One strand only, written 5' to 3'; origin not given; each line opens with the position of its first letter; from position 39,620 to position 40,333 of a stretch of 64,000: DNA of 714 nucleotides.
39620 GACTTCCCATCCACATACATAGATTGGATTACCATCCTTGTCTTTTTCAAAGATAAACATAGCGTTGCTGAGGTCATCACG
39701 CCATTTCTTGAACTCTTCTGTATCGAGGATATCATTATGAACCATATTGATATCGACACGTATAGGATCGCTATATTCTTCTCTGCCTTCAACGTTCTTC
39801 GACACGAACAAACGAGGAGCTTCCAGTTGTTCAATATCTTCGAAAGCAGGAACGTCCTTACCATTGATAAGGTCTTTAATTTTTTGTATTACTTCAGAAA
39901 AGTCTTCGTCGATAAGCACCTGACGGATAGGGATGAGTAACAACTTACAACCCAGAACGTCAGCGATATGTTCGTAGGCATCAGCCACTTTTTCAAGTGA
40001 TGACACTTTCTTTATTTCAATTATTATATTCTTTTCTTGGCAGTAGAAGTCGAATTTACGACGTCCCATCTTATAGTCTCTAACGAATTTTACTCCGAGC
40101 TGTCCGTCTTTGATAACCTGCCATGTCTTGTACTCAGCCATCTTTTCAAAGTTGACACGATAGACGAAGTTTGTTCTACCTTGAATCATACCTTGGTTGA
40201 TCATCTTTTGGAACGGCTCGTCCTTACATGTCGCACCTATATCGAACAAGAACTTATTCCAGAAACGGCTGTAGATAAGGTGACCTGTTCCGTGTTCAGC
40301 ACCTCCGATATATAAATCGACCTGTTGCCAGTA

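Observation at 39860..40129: In-frame DUF559/Vsr-like endonuclease-fold module nested inside leucyl-tRNA synthetase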

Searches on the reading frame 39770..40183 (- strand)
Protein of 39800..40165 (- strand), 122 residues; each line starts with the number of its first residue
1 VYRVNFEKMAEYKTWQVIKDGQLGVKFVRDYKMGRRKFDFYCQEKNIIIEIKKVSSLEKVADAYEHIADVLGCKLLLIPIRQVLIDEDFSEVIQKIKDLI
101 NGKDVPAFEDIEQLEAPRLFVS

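Call 13: search_protein_representatives(protein=window:39800-40165:-)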
Query: 122 residues. Proteins with E-value up to 0.001 (for the whole library): 45; up to 1e-10: 2; up to 1e-30: 0. The best 45 are listed.
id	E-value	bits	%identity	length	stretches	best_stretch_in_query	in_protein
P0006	1.4e-14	70.3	45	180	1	23-108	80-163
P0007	7.6e-11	58.3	29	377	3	8-93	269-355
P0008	5.1e-07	45.9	38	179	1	9-91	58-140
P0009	4.9e-06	42.8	39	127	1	8-97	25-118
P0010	1.4e-05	41.3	39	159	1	9-88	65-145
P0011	1.4e-05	41.3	37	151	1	5-94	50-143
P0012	1.5e-05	41.2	35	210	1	10-108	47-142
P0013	1.9e-05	40.9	33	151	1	10-99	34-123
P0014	2.2e-05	40.7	30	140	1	10-99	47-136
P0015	4.5e-05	39.7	31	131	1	11-104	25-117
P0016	5.4e-05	39.4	33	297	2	9-99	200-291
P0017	6.6e-05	39.1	34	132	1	9-100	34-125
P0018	6.9e-05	39.1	28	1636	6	36-76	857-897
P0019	7.1e-05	39.0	32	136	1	9-104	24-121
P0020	7.2e-05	39.0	39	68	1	11-66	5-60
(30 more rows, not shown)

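Call 26: search_protein_families(library=pfam, alignment_id=A1, max_evalue=0.01)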
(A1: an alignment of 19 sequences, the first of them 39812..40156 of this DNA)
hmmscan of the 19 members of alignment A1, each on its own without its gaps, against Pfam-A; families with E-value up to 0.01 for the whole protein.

A. member 1, window:39812-40156:- (115 aa): 2 families
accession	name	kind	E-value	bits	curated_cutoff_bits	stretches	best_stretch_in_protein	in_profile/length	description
PF04480.18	DUF559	-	6e-07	29.7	20.6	1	6-56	16-67/109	Protein of unknown function (DUF559)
PF03749.19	SfsA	-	0.0089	16.3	22.8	0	23-56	24-59/138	Sugar fermentation stimulation protein RE domain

B. families by the number of members that match (of 19 scanned): 4 families
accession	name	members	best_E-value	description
PF04480.18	DUF559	13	6e-07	Protein of unknown function (DUF559)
PF18742.7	DpnII-MboI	5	0.00017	REase_DpnII-MboI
PF04471.18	Mrr_cat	1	0.0002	Restriction endonuclease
PF03749.19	SfsA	1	0.0089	Sugar fermentation stimulation protein RE domain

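Call 27: find_homologous_proteins(query=A1, max_evalue=0.001)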
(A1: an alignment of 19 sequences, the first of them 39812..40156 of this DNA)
Query A1 (19 sequences): 375 candidates shared short words with the query, none scored E <= 0.001.

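Call 29: find_homologous_proteins(query=A3, max_evalue=0.001)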
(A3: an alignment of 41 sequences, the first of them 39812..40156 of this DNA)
Query A3 (41 sequences) (115 aa, profile of the alignment): 7958 proteins with E <= 0.001 among 8000 candidates; the best 120 are listed.
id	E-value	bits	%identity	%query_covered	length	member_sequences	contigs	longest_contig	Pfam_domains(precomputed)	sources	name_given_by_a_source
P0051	1.4e-66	240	-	-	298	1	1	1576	PF04480.19,PF18741.8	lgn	-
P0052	2.7e-64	233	29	81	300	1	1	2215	PF04480.19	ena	-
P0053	4.2e-64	232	-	-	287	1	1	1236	PF04480.19,PF18741.8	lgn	-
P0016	1.6e-62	227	28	80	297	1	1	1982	PF04480.19,PF18741.8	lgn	-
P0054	1.3e-60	221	33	77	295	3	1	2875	PF04480.19,PF18741.8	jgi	jgi:very-short-patch-repair endonuclease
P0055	2.7e-60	220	-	-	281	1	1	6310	PF04480.19,PF18741.8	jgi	-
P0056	2.9e-56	207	-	-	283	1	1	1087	PF04480.19,PF18741.8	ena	-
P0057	9.1e-54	199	-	-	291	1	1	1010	PF04480.19,PF18741.8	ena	-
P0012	4.6e-43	164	33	94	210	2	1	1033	PF04480.19,PF18741.8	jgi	-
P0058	9.0e-42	160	27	85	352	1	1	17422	PF04480.19,PF01420.26,PF18741.8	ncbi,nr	ncbi:MAG: DUF559 domain-containing protein, partial [Candidatus Cloacimonetes bacterium]|nr:DUF559 d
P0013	1.4e-41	159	31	80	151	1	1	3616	PF04480.19,PF18741.8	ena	-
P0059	1.4e-41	159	30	75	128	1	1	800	PF04480.19,PF18741.8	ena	-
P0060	1.8e-41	159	33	72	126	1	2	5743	PF04480.19,PF18741.8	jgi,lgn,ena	-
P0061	1.9e-41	159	33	84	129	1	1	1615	PF04480.19,PF18741.8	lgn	-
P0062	2.7e-41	158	30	84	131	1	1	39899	PF04480.19,PF18741.8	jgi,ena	-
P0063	2.8e-41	158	33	67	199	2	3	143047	PF04480.19,PF18741.8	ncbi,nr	ncbi:MAG: endonuclease domain-containing protein [Gammaproteobacteria bacterium]|nr:endonuclease dom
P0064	2.9e-41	158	32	71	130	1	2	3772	PF04480.19,PF18741.8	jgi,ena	jgi:very-short-patch-repair endonuclease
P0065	3.3e-41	158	34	71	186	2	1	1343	PF04480.19,PF18741.8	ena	-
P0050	3.5e-41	158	37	67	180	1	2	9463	PF04480.19,PF18741.8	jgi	jgi:leucyl-tRNA synthetase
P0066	3.9e-41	158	43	37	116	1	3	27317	PF04480.19,PF18741.8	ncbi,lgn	-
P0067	4.7e-41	158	32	77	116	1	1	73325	PF04480.19,PF18741.8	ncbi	-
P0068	5.1e-41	157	29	77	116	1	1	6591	PF04480.19,PF18741.8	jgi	jgi:very-short-patch-repair endonuclease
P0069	6.6e-41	157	32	86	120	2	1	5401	PF04480.19,PF18741.8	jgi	-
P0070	7.3e-41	157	31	79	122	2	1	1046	PF04480.19,PF18741.8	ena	-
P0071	7.6e-41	157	33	72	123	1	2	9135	PF04480.19,PF18741.8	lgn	-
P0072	7.9e-41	157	33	67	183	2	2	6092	PF04480.19,PF18741.8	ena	-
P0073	8.4e-41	157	28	75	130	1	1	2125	PF04480.19,PF18741.8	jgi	jgi:very-short-patch-repair endonuclease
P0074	1.0e-40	156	35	67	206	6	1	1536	PF04480.19,PF18741.8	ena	-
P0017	1.3e-40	156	33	79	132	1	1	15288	PF04480.19,PF18741.8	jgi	-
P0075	1.5e-40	156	34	72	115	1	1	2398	PF04480.19,PF18741.8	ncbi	-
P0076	1.6e-40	156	40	37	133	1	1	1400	PF04480.19,PF18741.8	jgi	jgi:very-short-patch-repair endonuclease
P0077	1.7e-40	156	33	76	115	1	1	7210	PF04480.19,PF18741.8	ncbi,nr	ncbi:MAG: DUF559 domain-containing protein [bacterium]|nr:DUF559 domain-containing protein [bacteriu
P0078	1.7e-40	156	40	41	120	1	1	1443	PF04480.19,PF18741.8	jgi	jgi:very-short-patch-repair endonuclease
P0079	1.7e-40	156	31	84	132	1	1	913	PF04480.19,PF18741.8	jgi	-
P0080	1.8e-40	156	31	79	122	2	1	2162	PF04480.19,PF18741.8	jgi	jgi:cyclase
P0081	2.0e-40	155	24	90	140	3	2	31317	PF04480.19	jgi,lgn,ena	-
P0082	2.1e-40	155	31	76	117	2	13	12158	PF04480.19,PF18741.8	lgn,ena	-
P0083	2.1e-40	155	36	49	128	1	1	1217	PF04480.19,PF18741.8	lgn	-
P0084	2.2e-40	155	32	71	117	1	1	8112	PF04480.19,PF18741.8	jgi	jgi:very-short-patch-repair endonuclease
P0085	2.3e-40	155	30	72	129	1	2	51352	PF04480.19,PF18741.8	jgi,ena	jgi:leucyl-tRNA synthetase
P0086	2.3e-40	155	30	71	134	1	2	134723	PF04480.19,PF18741.8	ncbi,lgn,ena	ncbi:MAG: endonuclease domain-containing protein [Minisyncoccia bacterium]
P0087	2.5e-40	155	38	49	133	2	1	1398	PF04480.19,PF18741.8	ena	-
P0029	2.8e-40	155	34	85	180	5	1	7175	PF04480.19,PF18741.8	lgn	-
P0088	2.9e-40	155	34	53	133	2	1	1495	PF04480.19,PF18741.8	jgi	-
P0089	3.0e-40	155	31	90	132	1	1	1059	PF04480.19,PF18741.8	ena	-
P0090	3.1e-40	155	32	75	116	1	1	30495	PF04480.19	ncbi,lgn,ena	-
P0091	3.3e-40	155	29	74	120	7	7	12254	PF04480.19,PF18741.8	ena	-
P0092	3.8e-40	155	30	90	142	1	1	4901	PF04480.19,PF18741.8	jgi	jgi:very-short-patch-repair endonuclease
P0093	4.2e-40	154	29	84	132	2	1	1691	PF04480.19,PF18741.8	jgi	-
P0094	4.5e-40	154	29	71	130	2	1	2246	PF04480.19,PF18741.8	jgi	jgi:very-short-patch-repair endonuclease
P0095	4.9e-40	154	33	81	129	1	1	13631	PF04480.19,PF18741.8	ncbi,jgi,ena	-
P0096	4.9e-40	154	28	94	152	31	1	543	PF04480.19,PF18741.8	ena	-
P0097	4.9e-40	154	32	71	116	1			PF04480.19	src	-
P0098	5.3e-40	154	44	37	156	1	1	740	PF04480.19,PF18741.8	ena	-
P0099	5.4e-40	154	34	49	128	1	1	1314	PF04480.19,PF18741.8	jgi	jgi:very-short-patch-repair endonuclease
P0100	5.6e-40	154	30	75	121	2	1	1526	PF04480.19,PF18741.8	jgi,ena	-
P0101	5.7e-40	154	38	43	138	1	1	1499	PF04480.19,PF18741.8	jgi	jgi:very-short-patch-repair endonuclease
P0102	5.7e-40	154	32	73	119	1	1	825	PF04480.19,PF18741.8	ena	-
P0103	5.9e-40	154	32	73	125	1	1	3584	PF04480.19,PF18741.8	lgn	-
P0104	7.6e-40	154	40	37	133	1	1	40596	PF04480.19,PF18741.8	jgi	-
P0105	7.8e-40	154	35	66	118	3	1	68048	PF04480.19,PF18741.8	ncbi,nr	ncbi:MAG: endonuclease domain-containing protein [Candidatus Thiothrix moscowensis]|nr:endonuclease 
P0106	8.7e-40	153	32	75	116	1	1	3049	PF04480.19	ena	-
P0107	9.6e-40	153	44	37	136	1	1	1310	PF04480.19,PF18741.8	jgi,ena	-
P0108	9.8e-40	153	39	49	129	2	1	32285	PF04480.19,PF18741.8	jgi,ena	-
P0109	1.0e-39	153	28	79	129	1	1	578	PF04480.19,PF18741.8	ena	-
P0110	1.1e-39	153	34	80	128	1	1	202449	PF04480.19,PF18741.8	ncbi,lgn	-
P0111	1.1e-39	153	30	76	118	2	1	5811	PF04480.19,PF18741.8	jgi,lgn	-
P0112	1.2e-39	153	32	71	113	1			PF04480.19,PF18741.8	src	-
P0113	1.2e-39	153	32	81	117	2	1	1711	PF04480.19,PF18741.8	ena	-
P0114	1.3e-39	153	33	81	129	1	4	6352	PF04480.19,PF18741.8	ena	-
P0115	1.4e-39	153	36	75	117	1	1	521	PF04480.19,PF18741.8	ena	-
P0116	1.5e-39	153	30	69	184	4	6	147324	PF04480.19,PF18741.8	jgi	-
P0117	1.5e-39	153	35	48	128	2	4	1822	PF04480.19,PF18741.8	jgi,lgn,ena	-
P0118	1.5e-39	153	29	80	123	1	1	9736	PF04480.19,PF18741.8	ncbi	-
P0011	1.5e-39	153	35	78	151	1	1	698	PF04480.19,PF18741.8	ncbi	-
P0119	1.5e-39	153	26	72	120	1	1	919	PF04480.19,PF18741.8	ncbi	-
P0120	1.6e-39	153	27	81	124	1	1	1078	PF04480.19,PF18741.8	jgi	-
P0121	1.7e-39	152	33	81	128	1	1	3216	PF04480.19,PF18741.8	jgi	-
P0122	1.9e-39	152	33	39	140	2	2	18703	PF04480.19,PF18741.8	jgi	jgi:very-short-patch-repair endonuclease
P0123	1.9e-39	152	29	80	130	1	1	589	PF04480.19,PF18741.8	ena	-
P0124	2.0e-39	152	36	49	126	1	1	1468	PF04480.19,PF18741.8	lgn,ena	-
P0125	2.1e-39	152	51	41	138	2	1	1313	PF04480.19,PF18741.8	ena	-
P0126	2.2e-39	152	30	72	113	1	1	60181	PF04480.19,PF18741.8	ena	-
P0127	2.2e-39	152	41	43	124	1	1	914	PF04480.19,PF18741.8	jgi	jgi:very-short-patch-repair endonuclease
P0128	2.3e-39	152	34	49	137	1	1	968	PF04480.19,PF18741.8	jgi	jgi:very-short-patch-repair endonuclease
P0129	2.3e-39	152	41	32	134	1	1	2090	PF04480.19,PF18741.8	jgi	jgi:very-short-patch-repair endonuclease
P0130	2.5e-39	152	42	37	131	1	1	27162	PF04480.19,PF18741.8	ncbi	-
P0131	2.6e-39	152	30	76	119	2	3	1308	PF04480.19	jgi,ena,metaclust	metaclust:\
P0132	2.6e-39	152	38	37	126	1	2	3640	PF04480.19,PF18741.8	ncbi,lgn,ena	-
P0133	2.6e-39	152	30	77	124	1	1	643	PF04480.19,PF18741.8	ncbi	-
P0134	2.7e-39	152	28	81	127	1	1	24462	PF04480.19,PF18741.8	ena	-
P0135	2.8e-39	152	31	78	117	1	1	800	PF04480.19,PF18741.8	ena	-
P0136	2.9e-39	152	36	51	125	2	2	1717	PF04480.19,PF18741.8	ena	-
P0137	3.0e-39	152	33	39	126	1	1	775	PF04480.19,PF18741.8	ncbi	-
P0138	3.2e-39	152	43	46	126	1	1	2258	PF04480.19,PF18741.8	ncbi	-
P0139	3.3e-39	152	33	80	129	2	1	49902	PF04480.19,PF18741.8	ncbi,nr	ncbi:MAG: DUF559 domain-containing protein [Anaerolineae bacterium]|nr:DUF559 domain-containing prot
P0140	3.3e-39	152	38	52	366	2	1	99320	PF04480.19,PF18741.8,PF06634.18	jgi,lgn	jgi:very-short-patch-repair endonuclease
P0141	3.3e-39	152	36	53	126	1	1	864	PF04480.19,PF18741.8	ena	-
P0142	3.5e-39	152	31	85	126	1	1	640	PF04480.19,PF18741.8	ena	-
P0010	3.5e-39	151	40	65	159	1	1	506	PF04480.19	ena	-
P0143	3.5e-39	151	32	49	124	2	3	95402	PF04480.19,PF18741.8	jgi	jgi:very-short-patch-repair endonuclease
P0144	3.6e-39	151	38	55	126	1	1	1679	PF04480.19,PF18741.8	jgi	-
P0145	3.7e-39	151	44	37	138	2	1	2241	PF04480.19,PF18741.8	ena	-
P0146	3.8e-39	151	32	89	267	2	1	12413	PF18135.8,PF04480.19,PF18741.8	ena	-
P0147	3.8e-39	151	42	37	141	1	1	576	PF04480.19,PF18741.8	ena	-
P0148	3.9e-39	151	39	49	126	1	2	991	PF04480.19,PF18741.8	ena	-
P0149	4.1e-39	151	32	73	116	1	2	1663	PF04480.19,PF18741.8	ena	-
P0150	4.3e-39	151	48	37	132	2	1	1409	PF04480.19,PF18741.8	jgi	-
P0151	4.3e-39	151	35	80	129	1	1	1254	PF04480.19,PF18741.8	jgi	jgi:very-short-patch-repair endonuclease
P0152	4.5e-39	151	33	45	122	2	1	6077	PF04480.19,PF18741.8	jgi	jgi:very-short-patch-repair endonuclease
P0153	4.7e-39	151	29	79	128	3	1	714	PF04480.19,PF18741.8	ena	-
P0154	4.9e-39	151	36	51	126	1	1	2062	PF04480.19,PF18741.8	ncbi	-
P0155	5.1e-39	151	39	39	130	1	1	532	PF04480.19,PF18741.8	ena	-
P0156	5.7e-39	151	46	32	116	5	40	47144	PF04480.19,PF18741.8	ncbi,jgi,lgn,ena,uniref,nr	ncbi:MAG: hypothetical protein UR80_C0015G0002 [Parcubacteria group bacterium GW2011_GWB1_35_5]|unir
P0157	5.8e-39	151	28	77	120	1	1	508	PF04480.19,PF18741.8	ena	-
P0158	5.9e-39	151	-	-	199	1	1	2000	PF04480.19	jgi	-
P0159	6.1e-39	151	28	77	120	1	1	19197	PF04480.19,PF18741.8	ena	-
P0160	6.2e-39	151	26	79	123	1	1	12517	PF04480.19,PF18741.8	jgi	-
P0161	6.2e-39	151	28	77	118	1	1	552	PF04480.19,PF18741.8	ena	-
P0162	6.3e-39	151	29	76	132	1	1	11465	PF04480.19,PF18741.8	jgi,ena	-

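Call 34: predict_structure(alignment_id=A4)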
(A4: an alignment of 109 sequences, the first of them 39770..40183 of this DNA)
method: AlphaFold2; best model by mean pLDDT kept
length: 138 residues; sequences in the alignment: 109
mean_pLDDT: 79.0   pTM: 0.71
mean pLDDT of the five models: 79.0, 77.7, 77.7, 77.3, 77.0
residues with pLDDT >= 90: 59; 70-90: 47; 50-70: 14; < 50: 18
segments of 3 or more residues with pLDDT < 50: 123-138
pLDDT, mean of each block of 10 residues (from residue 1): 63 91 93 93 93 91 74 82 90 87 94 68 42 37
secondary structure, 60 per line:
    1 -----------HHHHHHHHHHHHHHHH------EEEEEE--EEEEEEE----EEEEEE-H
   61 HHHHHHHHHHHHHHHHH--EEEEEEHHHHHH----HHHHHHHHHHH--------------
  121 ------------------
elements in order: H12-27 E34-39 E42-48 E53-58 H60-77 E80-85 H86-91 H96-106

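Call 36: fold_search(model_id=the predicted structure, library=pdb)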
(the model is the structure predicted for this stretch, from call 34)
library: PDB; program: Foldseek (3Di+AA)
matches with E <= 10: 297; with E <= 0.001: 1
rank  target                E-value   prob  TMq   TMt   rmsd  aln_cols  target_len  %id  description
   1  3hrl                  2.1e-05  1.00  0.56  0.81   2.3        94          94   26  Crystal structure of a putative endonuclease-like protein (ngo0050) from neisseria gonorrhoeae (released 2009-06-30)
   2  3r3p_B                3.4e-03  1.00  0.47  0.64   3.5       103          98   16  Homing Endonuclease I-Bth0305I Catalytic Domain (released 2011-10-05)
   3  9i05_Xl               5.0e-03  1.00  0.45  0.18   4.2       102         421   18  Cryo-EM structure of the large subunit of the mitochondrial ribosome from Toxoplasma gondii (released 2025-06-11)
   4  9i05_Xv               7.0e-03  1.00  0.44  0.18   4.5       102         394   18  Cryo-EM structure of the large subunit of the mitochondrial ribosome from Toxoplasma gondii (released 2025-06-11)
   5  4oq2                  1.3e-02  0.80  0.35  0.19  11.9       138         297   19  5hmC specific restriction endonuclease PvuRTs1I (released 2014-03-12)
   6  9g6k_Li               2.3e-02  0.94  0.49  0.17  11.6       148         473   18  LSU structure derived from the LSU sample of the mitoribosome from T. gondii. (released 2024-12-11)
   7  9i05_Xi               8.5e-02  0.98  0.53  0.19   3.3       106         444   12  Cryo-EM structure of the large subunit of the mitochondrial ribosome from Toxoplasma gondii (released 2025-06-11)
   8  9g6k_Lc               8.5e-02  0.92  0.49  0.17   4.4       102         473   19  LSU structure derived from the LSU sample of the mitoribosome from T. gondii. (released 2024-12-11)
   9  4oky                  9.0e-02  0.77  0.41  0.22   8.1       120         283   17  Crystal structure of PvuRts1I, a 5-hydroxymethylcytosine DNA restriction endonuclease (released 2014-09-10)
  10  3fov                  9.0e-02  0.44  0.26  0.32   6.1        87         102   15  Crystal structure of protein RPA0323 of unknown function from Rhodopseudomonas palustris (released 2009-01-13)
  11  4dap                  1.0e-01  0.54  0.34  0.21   8.2       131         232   13  The structure of Escherichia coli SfsA (released 2013-08-14)
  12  6z1p_AS               1.3e-01  0.95  0.50  0.11   3.4       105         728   12  Structure of the mitochondrial ribosome from Tetrahymena thermophila (released 2020-06-24)
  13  9i05_Xr               1.6e-01  0.96  0.57  0.20   3.8       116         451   14  Cryo-EM structure of the large subunit of the mitochondrial ribosome from Toxoplasma gondii (released 2025-06-11)
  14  9g6k_Ld               2.1e-01  0.84  0.51  0.19   4.0       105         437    8  LSU structure derived from the LSU sample of the mitoribosome from T. gondii. (released 2024-12-11)
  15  9g6k_L9               2.1e-01  0.47  0.43  0.15  15.9       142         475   11  LSU structure derived from the LSU sample of the mitoribosome from T. gondii. (released 2024-12-11)
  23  1cw0_A                9.7e-01  0.57  0.50  0.45   4.7       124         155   15  CRYSTAL STRUCTURE ANALYSIS OF VERY SHORT PATCH REPAIR (VSR) ENDONUCLEASE IN COMPLEX WITH A DUPLEX DNA (released 1999-12-12)
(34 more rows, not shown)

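Call 50: find_encoding_contigs(protein=P0085, flank=5000, max_places=3)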
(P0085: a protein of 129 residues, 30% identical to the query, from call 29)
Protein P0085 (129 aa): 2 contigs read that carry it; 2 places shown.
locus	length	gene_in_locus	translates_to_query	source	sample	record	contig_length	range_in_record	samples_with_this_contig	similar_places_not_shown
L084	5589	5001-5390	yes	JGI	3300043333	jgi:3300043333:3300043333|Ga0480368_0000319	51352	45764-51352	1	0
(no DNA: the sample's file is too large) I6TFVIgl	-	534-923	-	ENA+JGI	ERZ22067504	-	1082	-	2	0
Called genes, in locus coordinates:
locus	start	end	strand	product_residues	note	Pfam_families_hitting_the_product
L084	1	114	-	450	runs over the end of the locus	PF01943:Polysacc_synt, PF13440:Polysacc_synt_3, PF01554:MatE (weak)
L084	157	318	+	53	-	-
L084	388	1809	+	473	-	PF00801:PKD, PF18911:PKD_4, PF00932:LTD (weak)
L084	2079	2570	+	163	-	PF00466:Ribosomal_L10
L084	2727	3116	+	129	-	PF16320:Ribosomal_L12_N, PF00542:Ribosomal_L12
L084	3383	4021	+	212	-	-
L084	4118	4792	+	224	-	PF05552:MS_channel_1st_1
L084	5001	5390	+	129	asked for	PF04480:DUF559, PF18741:MTES_1575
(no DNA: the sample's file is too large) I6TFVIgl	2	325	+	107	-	?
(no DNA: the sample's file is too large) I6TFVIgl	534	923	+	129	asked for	PF04480:DUF559, PF18741:MTES_1575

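Call 67: fold_search(model_id=the predicted structure, library=viral)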
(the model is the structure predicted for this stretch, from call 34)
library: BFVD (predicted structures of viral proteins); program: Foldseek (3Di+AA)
matches with E <= 10: 519; with E <= 0.001: 32
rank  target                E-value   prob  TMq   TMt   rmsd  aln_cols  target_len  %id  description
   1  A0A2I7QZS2            5.0e-05  1.00  0.40  0.37   2.9        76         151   29  (no name in the UniProt tables at hand)
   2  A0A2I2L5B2            7.4e-05  1.00  0.51  0.26   4.0       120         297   17  Endonuclease-like protein [Orpheovirus IHUMI-LCC2]
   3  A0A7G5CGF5            1.0e-04  1.00  0.57  0.29   8.4       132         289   15  (no name in the UniProt tables at hand)
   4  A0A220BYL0            1.0e-04  1.00  0.42  0.15   6.5       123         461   17  (no name in the UniProt tables at hand)
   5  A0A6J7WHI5            1.1e-04  1.00  0.48  0.25   8.2       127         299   19  DUF559 domain-containing protein [uncultured Caudovirales phage]
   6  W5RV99                1.2e-04  1.00  0.45  0.21   3.6       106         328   21  Homing endonuclease [Staphylococcus phage vB_SepS_SEP9]
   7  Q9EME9                1.3e-04  1.00  0.58  0.63   3.7       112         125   19  AMV257 [Amsacta moorei entomopoxvirus]
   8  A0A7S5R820            1.5e-04  1.00  0.46  0.39   7.1        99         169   22  Homing endonuclease protein [Rhizobium phage RHph_Y65]
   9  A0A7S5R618            1.5e-04  1.00  0.46  0.31   6.6        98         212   23  (no name in the UniProt tables at hand)
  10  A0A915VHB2            1.7e-04  1.00  0.45  0.14   6.1       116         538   20  (no name in the UniProt tables at hand)
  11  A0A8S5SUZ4            2.1e-04  1.00  0.47  0.53   3.8       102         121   20  Very-short-patch-repair endonuclease [Siphoviridae sp. ctKwY15]
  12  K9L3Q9                2.3e-04  1.00  0.37  0.56   6.5        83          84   24  DUF559 domain-containing protein [Pectobacterium phage phiTE]
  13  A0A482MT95            2.8e-04  1.00  0.48  0.32   5.8       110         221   18  (no name in the UniProt tables at hand)
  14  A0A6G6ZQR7            3.2e-04  1.00  0.47  0.64   3.6        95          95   17  (no name in the UniProt tables at hand)
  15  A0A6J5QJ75            3.4e-04  1.00  0.55  0.58   6.3       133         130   15  DUF559 domain-containing protein [uncultured Caudovirales phage]
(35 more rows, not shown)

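Call 68: search_protein_families(library=ncbifam, proteins=[window:39812-40156:-], max_evalue=0.01)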
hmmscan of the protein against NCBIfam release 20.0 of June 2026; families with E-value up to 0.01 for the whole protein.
window:39812-40156:- (115 aa): 0 families

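Call 76: search_protein_families(library=phrogs, proteins=[window:39812-40156:-], max_evalue=0.01)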
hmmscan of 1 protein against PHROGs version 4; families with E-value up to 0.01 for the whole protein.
window:39812-40156:- (115 aa): 0 families
